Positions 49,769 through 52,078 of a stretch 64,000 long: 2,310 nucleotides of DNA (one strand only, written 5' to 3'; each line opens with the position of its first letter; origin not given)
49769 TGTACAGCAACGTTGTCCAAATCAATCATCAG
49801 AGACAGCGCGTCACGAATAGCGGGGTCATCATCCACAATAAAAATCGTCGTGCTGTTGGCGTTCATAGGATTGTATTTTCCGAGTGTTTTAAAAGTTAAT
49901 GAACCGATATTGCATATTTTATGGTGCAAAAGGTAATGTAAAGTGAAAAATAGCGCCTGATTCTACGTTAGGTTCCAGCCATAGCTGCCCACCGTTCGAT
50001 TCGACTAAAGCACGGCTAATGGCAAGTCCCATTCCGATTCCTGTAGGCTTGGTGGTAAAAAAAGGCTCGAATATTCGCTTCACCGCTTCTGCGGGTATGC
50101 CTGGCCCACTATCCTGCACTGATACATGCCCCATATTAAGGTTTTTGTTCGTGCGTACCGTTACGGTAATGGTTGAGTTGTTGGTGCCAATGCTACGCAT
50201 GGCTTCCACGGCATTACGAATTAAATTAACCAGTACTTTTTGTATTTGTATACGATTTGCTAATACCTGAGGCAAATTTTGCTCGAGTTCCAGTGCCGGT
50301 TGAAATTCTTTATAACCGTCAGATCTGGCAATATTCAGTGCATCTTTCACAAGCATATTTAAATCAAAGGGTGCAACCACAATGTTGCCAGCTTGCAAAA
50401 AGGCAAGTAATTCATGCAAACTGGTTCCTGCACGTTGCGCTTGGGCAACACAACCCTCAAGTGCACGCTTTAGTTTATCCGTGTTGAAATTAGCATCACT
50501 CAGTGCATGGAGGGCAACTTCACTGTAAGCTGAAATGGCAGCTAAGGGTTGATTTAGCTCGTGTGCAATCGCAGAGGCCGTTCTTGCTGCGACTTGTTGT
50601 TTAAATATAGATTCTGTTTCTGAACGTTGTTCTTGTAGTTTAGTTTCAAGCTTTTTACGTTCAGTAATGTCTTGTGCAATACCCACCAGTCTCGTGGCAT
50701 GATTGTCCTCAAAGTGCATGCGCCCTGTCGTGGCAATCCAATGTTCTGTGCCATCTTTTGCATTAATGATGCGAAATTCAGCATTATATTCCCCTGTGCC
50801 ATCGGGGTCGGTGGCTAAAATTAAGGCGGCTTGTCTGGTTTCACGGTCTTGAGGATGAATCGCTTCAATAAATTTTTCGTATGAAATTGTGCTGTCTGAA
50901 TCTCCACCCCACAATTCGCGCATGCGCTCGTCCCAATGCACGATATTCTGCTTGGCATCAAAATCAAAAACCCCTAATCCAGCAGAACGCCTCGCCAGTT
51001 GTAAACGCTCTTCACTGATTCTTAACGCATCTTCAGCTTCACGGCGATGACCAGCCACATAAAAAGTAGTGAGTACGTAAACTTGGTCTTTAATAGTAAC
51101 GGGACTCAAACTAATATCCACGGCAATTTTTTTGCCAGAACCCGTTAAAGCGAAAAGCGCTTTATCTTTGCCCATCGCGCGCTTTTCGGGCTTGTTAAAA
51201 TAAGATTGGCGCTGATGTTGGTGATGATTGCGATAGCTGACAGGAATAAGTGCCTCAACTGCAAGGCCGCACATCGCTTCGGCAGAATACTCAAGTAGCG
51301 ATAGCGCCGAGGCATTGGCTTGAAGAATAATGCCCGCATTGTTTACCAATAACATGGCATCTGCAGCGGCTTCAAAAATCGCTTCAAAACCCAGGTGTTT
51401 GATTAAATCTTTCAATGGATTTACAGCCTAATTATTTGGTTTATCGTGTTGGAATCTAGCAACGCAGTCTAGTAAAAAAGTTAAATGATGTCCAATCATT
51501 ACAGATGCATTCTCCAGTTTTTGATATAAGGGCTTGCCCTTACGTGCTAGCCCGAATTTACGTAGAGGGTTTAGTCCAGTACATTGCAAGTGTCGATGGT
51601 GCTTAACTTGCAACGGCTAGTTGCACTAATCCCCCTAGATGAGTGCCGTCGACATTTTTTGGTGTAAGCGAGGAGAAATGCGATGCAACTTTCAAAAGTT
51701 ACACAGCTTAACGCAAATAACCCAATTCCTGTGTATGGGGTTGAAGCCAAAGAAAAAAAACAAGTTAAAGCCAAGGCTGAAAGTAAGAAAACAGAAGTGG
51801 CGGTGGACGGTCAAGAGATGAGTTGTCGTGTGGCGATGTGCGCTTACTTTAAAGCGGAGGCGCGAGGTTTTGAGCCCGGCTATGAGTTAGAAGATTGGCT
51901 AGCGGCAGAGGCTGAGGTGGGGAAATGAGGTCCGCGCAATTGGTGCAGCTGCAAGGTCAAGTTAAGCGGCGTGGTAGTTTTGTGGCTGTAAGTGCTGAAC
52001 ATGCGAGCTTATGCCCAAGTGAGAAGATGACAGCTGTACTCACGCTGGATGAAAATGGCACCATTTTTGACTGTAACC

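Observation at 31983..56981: Compact 25-kb FixLJ-centred locus with the gene content of a hypoxia/dormancy regulon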

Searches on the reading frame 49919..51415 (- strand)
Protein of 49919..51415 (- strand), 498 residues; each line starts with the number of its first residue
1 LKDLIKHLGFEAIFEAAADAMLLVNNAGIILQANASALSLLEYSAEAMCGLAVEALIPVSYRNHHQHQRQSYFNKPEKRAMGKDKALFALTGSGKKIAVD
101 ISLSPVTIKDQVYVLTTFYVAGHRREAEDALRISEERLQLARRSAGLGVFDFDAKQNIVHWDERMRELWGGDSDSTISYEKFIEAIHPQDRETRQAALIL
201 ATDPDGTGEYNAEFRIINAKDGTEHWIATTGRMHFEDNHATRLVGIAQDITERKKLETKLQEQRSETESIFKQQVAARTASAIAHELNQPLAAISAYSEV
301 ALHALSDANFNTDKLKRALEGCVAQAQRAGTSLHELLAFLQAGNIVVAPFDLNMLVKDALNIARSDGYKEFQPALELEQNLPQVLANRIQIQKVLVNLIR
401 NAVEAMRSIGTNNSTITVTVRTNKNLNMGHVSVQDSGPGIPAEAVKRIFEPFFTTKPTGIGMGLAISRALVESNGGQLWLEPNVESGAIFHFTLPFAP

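Call 4: search_protein_families(library=pfam, proteins=[window:49919-51415:-])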
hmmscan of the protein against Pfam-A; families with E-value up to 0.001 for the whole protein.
window:49919-51415:- (498 aa): 9 families
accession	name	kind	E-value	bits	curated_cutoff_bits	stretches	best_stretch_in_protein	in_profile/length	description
PF02518.31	HATPase_c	-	2.6e-24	86.3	26.4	1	388-497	3-110/111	Histidine kinase-, DNA gyrase B-, and HSP90-like ATPase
PF00989.32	PAS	-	4.4e-15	56.1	22.6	1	10-109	3-99/113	PAS fold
PF08447.18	PAS_3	-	4.1e-12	46.7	25.6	1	158-247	1-89/89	PAS fold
PF13188.13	PAS_8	-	1.6e-09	37.8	21.8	1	10-60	3-50/65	PAS domain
PF13426.13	PAS_9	-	5.6e-09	36.6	27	1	19-115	2-93/103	PAS domain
PF00512.31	HisKA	-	1.2e-07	32.1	26.9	1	279-339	5-60/66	His Kinase A (phospho-acceptor) domain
PF24820.1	Diguanyl_cycl_sensor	-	5.8e-06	26.7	28.1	1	15-110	3-100/109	Diguanylate cyclase-like sensor domain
PF08448.16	PAS_4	-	4.6e-05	24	23.1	0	145-254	6-109/110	PAS fold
PF14501.12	HATPase_c_5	-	6.2e-05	23.3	22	1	388-481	3-89/102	GHKL domain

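Call 9: find_related_loci(query=window:49919-51415:-, collection=genome_contigs, flank=10000)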
Query window:49919-51415:- (498 aa) in genome_contigs; peptide patterns used: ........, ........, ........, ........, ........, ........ (x = any residue, [..] = any of these).
57 stretches matched a pattern; 6 encode a relative of the query (tblastn E <= 1e-3); 6 distinct loci.
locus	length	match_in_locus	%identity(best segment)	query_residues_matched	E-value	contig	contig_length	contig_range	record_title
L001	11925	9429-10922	93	1-498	0e+0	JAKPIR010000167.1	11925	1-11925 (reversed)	MAG: Pseudomonadota bacterium isolate USOA134_metabat.83 k141_672336, whole genome shotgun sequence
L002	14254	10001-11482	64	5-498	0e+0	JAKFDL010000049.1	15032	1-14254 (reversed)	MAG: Methylotenera sp. isolate LC046 contig-124_3484, whole genome shotgun sequence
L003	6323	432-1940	66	5-497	0e+0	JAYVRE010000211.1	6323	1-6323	MAG: Methylotenera sp. isolate GL72_UP_metabinner_56 GL72_UP_metabinner_56_210, whole genome shotgun sequence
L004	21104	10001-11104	75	5-498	6e-125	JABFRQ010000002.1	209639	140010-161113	MAG: Methylotenera sp. isolate P-RSF-NP-04 c_000000007114, whole genome shotgun sequence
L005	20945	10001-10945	28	186-496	7e-22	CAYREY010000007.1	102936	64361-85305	MAG TPA_asm: uncultured Chitinophaga sp. isolate SRP285395_co1_464 genome assembly, contig: NODE_178_length_102936_cov_1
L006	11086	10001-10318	29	381-488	1e-8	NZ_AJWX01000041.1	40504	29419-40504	Pseudomonas sp. M47T1 contig041, whole genome shotgun sequence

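Call 31: search_solved_structures(query=window:49919-51415:-, show_alignments=3, max_evalue=0.00001)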
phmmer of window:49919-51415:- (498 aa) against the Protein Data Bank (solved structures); distinct sequences matched with E-value up to 0.00001: 50.
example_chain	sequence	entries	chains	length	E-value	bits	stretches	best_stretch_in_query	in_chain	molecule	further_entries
8a3u_A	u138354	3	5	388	8.8e-51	176.4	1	219-497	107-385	Putative Sensory box protein,Sensor protein FixL | Putative Sensory box protein,Putative Sensory box protein,Sensor protein FixL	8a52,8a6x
8a7f_A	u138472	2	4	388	9.3e-51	176.3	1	219-497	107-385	Putative Sensory box protein,Sensor protein FixL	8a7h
4gcz_A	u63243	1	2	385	1.1e-50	176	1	219-497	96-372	Blue-light photoreceptor, Sensor protein fixL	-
3a0r_A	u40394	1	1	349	5.7e-25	91.3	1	248-498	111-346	Sensor protein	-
9jfj_A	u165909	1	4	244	4.6e-23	85.1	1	275-495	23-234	Sensor histidine kinase ZraS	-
3a0t_A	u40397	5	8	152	6.6e-21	77.9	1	350-498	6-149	Sensor protein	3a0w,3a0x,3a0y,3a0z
5uht_A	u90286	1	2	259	4e-20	75.4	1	253-495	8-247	Sensor histidine kinase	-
6azr_A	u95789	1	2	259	4e-20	75.4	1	253-495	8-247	Sensor histidine kinase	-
3dge_A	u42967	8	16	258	4.6e-20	75.2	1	267-495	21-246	Sensor protein | Histidine kinase | Sensor histidine kinase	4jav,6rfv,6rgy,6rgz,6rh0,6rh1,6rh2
2c2a_A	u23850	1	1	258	4.8e-20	75.1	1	279-495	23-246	SENSOR HISTIDINE KINASE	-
4jas_A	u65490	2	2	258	2.3e-19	72.9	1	267-495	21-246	Histidine kinase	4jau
6rh7_A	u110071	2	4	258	8.8e-19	70.9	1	263-495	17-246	Sensor histidine kinase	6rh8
9p6i_A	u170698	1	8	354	2.6e-18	69.4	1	249-496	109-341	histidine kinase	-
5idj_A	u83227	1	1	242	4e-18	68.8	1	272-496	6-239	Histidine kinase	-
9qq6_A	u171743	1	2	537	1.4e-17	67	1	274-497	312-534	histidine kinase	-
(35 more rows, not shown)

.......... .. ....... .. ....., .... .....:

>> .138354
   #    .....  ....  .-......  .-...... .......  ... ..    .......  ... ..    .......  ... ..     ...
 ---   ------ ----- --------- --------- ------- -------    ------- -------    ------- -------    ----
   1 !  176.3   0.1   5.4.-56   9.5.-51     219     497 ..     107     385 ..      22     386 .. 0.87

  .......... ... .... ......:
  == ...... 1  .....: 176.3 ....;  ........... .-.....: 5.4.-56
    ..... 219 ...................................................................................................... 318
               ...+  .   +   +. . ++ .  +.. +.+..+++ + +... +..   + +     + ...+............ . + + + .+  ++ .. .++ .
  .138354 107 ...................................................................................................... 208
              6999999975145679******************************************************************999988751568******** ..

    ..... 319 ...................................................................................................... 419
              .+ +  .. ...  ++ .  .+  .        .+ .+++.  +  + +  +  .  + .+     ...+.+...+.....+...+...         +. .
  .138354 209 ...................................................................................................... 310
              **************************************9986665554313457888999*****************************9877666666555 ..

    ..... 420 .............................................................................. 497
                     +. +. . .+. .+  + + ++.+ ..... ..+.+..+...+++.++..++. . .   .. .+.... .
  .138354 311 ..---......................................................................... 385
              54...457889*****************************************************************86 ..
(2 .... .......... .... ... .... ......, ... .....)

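Call 52: search_protein_families(library=ncbifam, proteins=[window:49919-51415:-], max_evalue=0.001)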
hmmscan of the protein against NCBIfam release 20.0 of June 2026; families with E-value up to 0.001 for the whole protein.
window:49919-51415:- (498 aa): 81 families (the best 25 are shown)
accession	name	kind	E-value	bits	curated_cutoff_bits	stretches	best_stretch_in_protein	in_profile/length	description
NF041777.1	sens_FixL_Rhizob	equivalog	1.6e-72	244.7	850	3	259-497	245-482/485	sensor protein FixL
NF008468.0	PRK11360.1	equivalog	3.6e-53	180.9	646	1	144-497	276-609/616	two-component system sensor histidine kinase AtoS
NF010411.0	PRK13837.1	equivalog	6.1e-37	127.1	647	1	243-496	424-675/828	two-component system VirA-like sensor kinase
NF047794.1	HisKinPtgB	equivalog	5.8e-33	114.1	1000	1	246-488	412-647/656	two-component system sensor histidine kinase PgtB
NF052574.1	HisKinEspCMyxo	equivalog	1.9e-32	112.3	1200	1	235-498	383-639/785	serine histidine kinase EspC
NF007688.0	PRK10364.1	equivalog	7.4e-31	107.4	479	1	278-496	242-451/460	two-component system sensor histidine kinase ZraS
NF052573.1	HisKinEspAMyxo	equivalog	2.4e-30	105.3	1400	2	281-494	389-609/755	serine histidine kinase EspA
NF046020.1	HisKinCckABruc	equivalog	5.9e-29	100.5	1000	1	124-495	334-706/868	cell cycle histidine kinase CckA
NF046044.1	PnpS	equivalog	1e-28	100.5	400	1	124-495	43-390/390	two-component system histidine kinase PnpS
NF006800.0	PRK09303.1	equivalog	2.8e-28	98.9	342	1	248-496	122-377/383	histidine kinase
NF040750.1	tetrathio_HK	equivalog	5e-28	97.9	750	1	255-483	317-541/555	tetrathionate respiration histidine kinase TtrS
NF046026.1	HisKinCckACaul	equivalog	1.2e-27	96.3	1000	1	246-496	279-532/678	cell cycle histidine kinase CckA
NF047874.1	MASE3_PAS_HK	subfamily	1.3e-27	96.9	560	2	390-496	519-625/655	MASE3 domain-containing sensor histidine kinase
NF041880.1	EPS_EpsF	equivalog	3.1e-27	95.2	900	1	175-495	183-492/492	response regulator EpsF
NF010076.0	PRK13557.1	subfamily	7.4e-27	94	631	1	220-495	113-393/540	histidine kinase famiy protein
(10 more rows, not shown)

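Call 80: find_homologous_proteins(query=window:49919-51415:-, max_evalue=1e-60)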
Query window:49919-51415:- (498 aa): 1317 proteins with E <= 1e-60 among 8000 candidates; the best 120 are listed.
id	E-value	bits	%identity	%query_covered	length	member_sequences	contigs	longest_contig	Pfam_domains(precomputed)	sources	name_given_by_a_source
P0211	0.0e+0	1031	93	100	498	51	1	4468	PF08447.19,PF13426.14,PF13188.14,PF24820.2,PF08448.17,PF02518.32,PF00512.32,PF00989.32,PF14501.13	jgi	-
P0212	0.0e+0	1017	92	100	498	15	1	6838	PF08447.19,PF13426.14,PF13188.14,PF02518.32,PF00512.32,PF00989.32,PF14501.13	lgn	-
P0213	1.0e-230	784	72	100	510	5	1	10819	PF08447.19,PF13426.14,PF13188.14,PF24820.2,PF08448.17,PF02518.32,PF00512.32,PF00989.32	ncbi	ncbi:MAG: PAS domain S-box protein [Methylotenera sp.]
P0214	2.6e-227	773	70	100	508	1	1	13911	PF08447.19,PF13426.14,PF13188.14,PF02518.32,PF00512.32,PF00989.32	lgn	-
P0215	3.6e-225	766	69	100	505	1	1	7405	PF08447.19,PF13426.14,PF13188.14,PF08448.17,PF02518.32,PF00512.32,PF00989.32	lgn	-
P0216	2.0e-222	757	69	100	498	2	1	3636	PF08447.19,PF13426.14,PF13188.14,PF08448.17,PF02518.32,PF00512.32,PF00989.32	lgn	-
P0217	1.5e-219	748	67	100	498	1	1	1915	PF08447.19,PF13426.14,PF13188.14,PF08448.17,PF02518.32,PF00512.32,PF00989.32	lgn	-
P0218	3.1e-219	747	66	100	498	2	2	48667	PF08447.19,PF13426.14,PF13188.14,PF24820.2,PF08448.17,PF02518.32,PF00512.32,PF00989.32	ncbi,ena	-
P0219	2.9e-218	743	68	99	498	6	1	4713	PF08447.19,PF13426.14,PF13188.14,PF24820.2,PF02518.32,PF00512.32,PF00989.32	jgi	jgi:two-component system, LuxR family, sensor kinase FixL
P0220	1.3e-217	741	67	99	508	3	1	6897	PF08447.19,PF13426.14,PF13188.14,PF08448.17,PF02518.32,PF00512.32,PF00989.32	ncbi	-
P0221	1.4e-217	741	67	99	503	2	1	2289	PF08447.19,PF13426.14,PF13188.14,PF08448.17,PF02518.32,PF00512.32,PF00989.32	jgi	jgi:two-component system, LuxR family, sensor kinase FixL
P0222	1.4e-217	741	67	99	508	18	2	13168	PF08447.19,PF13426.14,PF13188.14,PF08448.17,PF02518.32,PF00512.32,PF00989.32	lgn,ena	-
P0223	2.2e-217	741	65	99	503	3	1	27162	PF08447.19,PF13426.14,PF13188.14,PF24820.2,PF08448.17,PF02518.32,PF00512.32,PF00989.32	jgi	jgi:two-component system, LuxR family, sensor kinase FixL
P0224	3.7e-217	740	67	100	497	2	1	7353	PF08447.19,PF13426.14,PF13188.14,PF08448.17,PF02518.32,PF00512.32,PF00989.32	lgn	-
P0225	1.6e-216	738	64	100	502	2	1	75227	PF08447.19,PF13426.14,PF13188.14,PF24820.2,PF08448.17,PF02518.32,PF00512.32,PF00989.32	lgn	-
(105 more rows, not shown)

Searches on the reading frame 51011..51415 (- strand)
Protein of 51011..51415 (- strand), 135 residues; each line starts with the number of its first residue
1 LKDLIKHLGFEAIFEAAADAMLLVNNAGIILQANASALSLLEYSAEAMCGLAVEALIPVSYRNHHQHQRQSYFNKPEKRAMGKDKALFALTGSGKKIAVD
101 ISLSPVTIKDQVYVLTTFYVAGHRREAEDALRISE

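Call 34: search_solved_structures(query=window:51011-51415:-, show_alignments=5, max_evalue=0.01)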
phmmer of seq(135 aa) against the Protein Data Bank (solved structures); distinct sequences matched with E-value up to 0.01: 4.
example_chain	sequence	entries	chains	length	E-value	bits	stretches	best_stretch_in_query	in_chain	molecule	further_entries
10jx_A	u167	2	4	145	3e-15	59.9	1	13-113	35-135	Multi-sensor signal transduction histidine kinase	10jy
1d06_A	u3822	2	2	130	2e-06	31.4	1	10-96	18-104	nitrogen fixation regulatory protein fixL | FIXL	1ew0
1s66_L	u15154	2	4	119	0.0075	19.9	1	16-116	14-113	Hypothetical protein yddU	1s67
1v9y_A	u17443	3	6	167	0.0087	19.7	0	13-117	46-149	Heme pas sensor protein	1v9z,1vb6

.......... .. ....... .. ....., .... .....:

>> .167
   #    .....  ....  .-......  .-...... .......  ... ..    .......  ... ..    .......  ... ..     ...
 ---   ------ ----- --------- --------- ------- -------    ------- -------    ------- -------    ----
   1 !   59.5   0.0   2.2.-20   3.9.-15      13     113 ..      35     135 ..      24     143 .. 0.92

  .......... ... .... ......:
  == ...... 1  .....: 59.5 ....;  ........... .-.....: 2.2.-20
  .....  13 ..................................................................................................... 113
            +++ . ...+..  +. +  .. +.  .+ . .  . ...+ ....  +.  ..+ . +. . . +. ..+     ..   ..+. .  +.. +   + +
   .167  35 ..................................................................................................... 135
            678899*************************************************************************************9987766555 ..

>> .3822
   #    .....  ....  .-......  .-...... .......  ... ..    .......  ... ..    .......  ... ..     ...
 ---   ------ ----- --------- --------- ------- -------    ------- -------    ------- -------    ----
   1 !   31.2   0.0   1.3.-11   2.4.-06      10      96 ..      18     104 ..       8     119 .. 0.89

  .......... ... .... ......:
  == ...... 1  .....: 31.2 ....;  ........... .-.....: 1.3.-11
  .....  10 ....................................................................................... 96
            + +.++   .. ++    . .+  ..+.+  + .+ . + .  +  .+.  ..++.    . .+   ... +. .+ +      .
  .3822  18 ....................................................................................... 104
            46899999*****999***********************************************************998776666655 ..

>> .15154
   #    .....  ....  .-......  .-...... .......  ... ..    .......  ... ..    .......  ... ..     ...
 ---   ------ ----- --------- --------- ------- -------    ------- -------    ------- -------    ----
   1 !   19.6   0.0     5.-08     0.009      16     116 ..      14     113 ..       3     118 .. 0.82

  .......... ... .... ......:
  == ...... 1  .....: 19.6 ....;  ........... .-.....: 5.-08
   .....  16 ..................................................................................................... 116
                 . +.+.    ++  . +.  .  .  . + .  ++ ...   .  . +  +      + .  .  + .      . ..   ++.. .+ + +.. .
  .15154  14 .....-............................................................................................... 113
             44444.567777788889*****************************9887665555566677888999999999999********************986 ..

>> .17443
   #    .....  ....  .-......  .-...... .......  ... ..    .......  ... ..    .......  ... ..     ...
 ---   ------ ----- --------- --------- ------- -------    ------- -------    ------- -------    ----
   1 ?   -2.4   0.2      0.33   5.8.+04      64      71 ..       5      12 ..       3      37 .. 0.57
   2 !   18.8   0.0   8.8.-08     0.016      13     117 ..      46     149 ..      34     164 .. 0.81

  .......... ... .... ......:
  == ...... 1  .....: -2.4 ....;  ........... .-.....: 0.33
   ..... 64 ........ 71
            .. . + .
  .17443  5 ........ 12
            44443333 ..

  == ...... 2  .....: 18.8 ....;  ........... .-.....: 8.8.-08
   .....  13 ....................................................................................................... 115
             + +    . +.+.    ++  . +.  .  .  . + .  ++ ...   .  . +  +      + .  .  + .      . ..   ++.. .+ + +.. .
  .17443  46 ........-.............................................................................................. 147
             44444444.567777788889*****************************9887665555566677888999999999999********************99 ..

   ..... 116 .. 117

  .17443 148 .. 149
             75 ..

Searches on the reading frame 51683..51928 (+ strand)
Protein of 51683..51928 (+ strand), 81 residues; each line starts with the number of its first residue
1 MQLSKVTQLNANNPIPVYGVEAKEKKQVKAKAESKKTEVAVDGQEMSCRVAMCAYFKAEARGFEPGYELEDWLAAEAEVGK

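Call 4: search_protein_families(library=pfam, proteins=[window:51683-51928:+])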
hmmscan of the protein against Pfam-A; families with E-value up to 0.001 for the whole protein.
window:51683-51928:+ (81 aa): 1 family
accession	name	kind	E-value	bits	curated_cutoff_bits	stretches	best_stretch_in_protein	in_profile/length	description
PF11154.13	DUF2934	-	2.1e-12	46.9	22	1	49-79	5-35/37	Protein of unknown function (DUF2934)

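Call 60: search_protein_families(library=ncbifam, proteins=[window:51683-51928:+], max_evalue=0.00001)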
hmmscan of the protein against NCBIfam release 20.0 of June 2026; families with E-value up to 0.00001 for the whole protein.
window:51683-51928:+ (81 aa): 0 families
